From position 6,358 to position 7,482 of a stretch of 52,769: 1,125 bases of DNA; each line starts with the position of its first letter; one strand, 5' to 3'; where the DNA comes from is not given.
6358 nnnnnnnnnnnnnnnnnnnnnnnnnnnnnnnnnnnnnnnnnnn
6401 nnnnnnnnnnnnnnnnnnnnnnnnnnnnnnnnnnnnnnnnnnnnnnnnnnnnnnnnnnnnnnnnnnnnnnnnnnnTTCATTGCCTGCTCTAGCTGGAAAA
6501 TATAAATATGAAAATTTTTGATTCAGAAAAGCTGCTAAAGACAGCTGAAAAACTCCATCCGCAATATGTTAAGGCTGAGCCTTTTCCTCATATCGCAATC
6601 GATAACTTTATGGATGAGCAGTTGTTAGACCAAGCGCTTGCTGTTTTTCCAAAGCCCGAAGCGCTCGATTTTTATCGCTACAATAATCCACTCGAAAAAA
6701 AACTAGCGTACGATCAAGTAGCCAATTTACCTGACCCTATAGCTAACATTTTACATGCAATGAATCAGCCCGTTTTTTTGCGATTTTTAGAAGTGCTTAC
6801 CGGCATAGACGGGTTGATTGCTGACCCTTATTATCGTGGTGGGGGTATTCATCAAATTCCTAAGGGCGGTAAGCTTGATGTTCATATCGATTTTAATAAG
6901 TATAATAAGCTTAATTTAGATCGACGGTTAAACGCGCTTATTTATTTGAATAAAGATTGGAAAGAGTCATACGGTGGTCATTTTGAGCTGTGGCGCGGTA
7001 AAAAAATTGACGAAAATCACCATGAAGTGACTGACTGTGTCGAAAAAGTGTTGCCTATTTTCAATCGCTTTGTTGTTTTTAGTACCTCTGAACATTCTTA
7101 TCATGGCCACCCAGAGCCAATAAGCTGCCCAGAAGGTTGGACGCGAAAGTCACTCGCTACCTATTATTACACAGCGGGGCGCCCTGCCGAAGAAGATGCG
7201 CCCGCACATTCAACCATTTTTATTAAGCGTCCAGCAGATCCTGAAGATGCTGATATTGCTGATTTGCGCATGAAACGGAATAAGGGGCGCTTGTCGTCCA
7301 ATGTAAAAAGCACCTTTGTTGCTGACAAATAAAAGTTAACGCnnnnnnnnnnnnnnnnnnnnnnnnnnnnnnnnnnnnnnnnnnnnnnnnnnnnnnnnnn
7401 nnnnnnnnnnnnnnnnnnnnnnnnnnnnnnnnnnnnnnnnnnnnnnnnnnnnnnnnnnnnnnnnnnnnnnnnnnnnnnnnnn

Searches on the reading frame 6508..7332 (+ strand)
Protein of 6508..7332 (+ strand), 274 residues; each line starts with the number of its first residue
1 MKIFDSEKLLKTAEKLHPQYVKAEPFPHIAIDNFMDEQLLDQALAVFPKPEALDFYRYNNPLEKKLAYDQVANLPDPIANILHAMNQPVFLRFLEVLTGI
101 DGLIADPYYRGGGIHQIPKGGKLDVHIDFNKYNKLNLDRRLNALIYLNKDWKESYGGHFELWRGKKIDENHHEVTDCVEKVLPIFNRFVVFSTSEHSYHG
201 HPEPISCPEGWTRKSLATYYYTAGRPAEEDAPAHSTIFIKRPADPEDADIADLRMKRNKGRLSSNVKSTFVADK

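Call 55: search_protein_families(library=ncbifam, proteins=[window:6508-7332:+], max_evalue=0.001)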
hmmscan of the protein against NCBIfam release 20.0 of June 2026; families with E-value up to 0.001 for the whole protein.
window:6508-7332:+ (274 aa): 1 family
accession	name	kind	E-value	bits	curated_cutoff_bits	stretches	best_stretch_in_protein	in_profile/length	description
NF041706.1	2OG_matur_YhhC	equivalog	3.2e-07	30.2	150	1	114-200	90-164/182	cyclophane-containing peptide 2OG-Fe(II) oxygenase YhhC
